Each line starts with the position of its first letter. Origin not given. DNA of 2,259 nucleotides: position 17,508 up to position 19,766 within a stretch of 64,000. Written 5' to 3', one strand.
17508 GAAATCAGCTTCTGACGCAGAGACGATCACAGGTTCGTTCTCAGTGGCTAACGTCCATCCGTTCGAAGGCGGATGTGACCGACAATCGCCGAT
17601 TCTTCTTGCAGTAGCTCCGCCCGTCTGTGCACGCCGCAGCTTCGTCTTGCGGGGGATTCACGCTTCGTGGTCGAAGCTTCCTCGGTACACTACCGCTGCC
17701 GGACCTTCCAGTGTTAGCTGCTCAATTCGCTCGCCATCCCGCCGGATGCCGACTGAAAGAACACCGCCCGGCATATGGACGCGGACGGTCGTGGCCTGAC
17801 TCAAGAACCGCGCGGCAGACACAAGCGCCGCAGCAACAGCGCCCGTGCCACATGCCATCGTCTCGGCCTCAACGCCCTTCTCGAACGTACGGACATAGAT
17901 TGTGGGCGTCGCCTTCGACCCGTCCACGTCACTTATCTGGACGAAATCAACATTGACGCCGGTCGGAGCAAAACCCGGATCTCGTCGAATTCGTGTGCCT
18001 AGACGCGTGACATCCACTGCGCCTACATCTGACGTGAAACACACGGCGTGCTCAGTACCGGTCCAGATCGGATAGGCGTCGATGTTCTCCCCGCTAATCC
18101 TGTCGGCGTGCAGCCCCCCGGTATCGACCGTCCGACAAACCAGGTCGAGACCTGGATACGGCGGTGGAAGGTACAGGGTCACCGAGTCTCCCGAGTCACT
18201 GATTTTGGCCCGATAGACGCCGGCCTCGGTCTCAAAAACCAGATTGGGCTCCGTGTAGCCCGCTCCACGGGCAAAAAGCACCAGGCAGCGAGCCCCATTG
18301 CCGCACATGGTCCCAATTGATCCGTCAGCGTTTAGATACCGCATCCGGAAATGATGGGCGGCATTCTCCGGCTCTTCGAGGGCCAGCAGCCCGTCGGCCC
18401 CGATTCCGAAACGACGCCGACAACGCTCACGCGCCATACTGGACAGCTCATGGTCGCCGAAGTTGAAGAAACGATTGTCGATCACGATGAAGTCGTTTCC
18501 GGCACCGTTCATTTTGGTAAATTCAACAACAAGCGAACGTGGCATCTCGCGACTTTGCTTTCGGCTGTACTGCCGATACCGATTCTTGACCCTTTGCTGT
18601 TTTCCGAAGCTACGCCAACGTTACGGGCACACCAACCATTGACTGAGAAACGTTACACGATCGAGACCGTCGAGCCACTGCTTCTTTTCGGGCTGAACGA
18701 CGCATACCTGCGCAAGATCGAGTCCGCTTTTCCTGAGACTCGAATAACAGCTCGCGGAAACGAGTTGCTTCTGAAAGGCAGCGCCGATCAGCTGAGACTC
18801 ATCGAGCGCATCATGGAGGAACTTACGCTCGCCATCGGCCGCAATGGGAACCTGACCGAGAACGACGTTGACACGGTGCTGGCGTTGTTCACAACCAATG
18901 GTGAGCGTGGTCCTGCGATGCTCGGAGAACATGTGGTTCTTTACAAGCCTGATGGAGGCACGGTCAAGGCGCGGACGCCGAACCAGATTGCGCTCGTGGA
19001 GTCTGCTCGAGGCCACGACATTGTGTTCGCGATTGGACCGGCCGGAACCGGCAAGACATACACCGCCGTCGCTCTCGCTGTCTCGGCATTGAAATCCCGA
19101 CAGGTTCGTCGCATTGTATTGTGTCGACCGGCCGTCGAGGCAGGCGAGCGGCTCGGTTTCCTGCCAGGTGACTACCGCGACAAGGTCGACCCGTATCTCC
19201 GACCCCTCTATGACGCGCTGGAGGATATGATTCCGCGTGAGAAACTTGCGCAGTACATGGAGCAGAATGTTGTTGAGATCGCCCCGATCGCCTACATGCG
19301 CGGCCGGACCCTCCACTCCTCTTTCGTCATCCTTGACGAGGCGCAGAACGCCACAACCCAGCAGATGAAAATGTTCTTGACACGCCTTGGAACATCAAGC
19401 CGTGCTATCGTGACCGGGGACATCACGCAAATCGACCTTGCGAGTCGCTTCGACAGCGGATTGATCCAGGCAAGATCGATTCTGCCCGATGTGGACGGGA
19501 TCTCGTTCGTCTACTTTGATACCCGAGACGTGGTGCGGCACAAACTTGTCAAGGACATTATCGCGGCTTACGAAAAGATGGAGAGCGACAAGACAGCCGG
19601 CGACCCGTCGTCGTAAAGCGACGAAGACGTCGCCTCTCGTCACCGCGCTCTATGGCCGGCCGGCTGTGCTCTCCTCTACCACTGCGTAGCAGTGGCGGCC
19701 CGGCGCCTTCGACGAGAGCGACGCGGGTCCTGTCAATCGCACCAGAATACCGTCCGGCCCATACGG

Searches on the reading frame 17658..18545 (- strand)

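Call 12: search_protein_families(library=pfam, proteins=[window:17658-18545:-], max_evalue=0.01)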
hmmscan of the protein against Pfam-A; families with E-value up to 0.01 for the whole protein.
window:17658-18545:- (295 aa): 1 family
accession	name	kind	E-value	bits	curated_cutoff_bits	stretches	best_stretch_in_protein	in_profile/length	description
PF01678.24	DAP_epimerase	-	3.4e-40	137.3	34.7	2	9-124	1-113/121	Diaminopimelate epimerase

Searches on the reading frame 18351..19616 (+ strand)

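Call 12: search_protein_families(library=pfam, proteins=[window:18351-19616:+], max_evalue=0.01)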
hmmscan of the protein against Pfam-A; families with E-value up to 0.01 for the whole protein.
window:18351-19616:+ (421 aa): 9 families
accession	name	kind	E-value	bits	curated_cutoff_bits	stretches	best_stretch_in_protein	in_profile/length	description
PF02562.22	PhoH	-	5.3e-91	304.1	27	1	205-408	2-205/205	PhoH-like protein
PF13245.12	AAA_19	-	1.6e-09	38.4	25.1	1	213-361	2-129/134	AAA domain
PF13604.12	AAA_30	-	5.5e-09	36.5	27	1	210-361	4-128/191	AAA domain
PF13401.12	AAA_22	-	9.2e-05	23.2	27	1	221-343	4-105/130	AAA domain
PF00270.35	DEAD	-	0.00041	20.6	26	0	209-257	1-51/167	DEAD/DEAH box helicase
PF01695.23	IstB_IS21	-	0.00094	19.2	24.1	1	223-248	93-118/238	IstB-like ATP binding protein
PF13460.12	NAD_binding_10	-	0.0024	18.2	27.2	0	206-285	45-123/184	NAD(P)H-binding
PF13191.12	AAA_16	-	0.0057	17.6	32.6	0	217-346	17-155/167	AAA ATPase domain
PF13086.12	AAA_11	-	0.0075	16.5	27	0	215-260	9-60/257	AAA domain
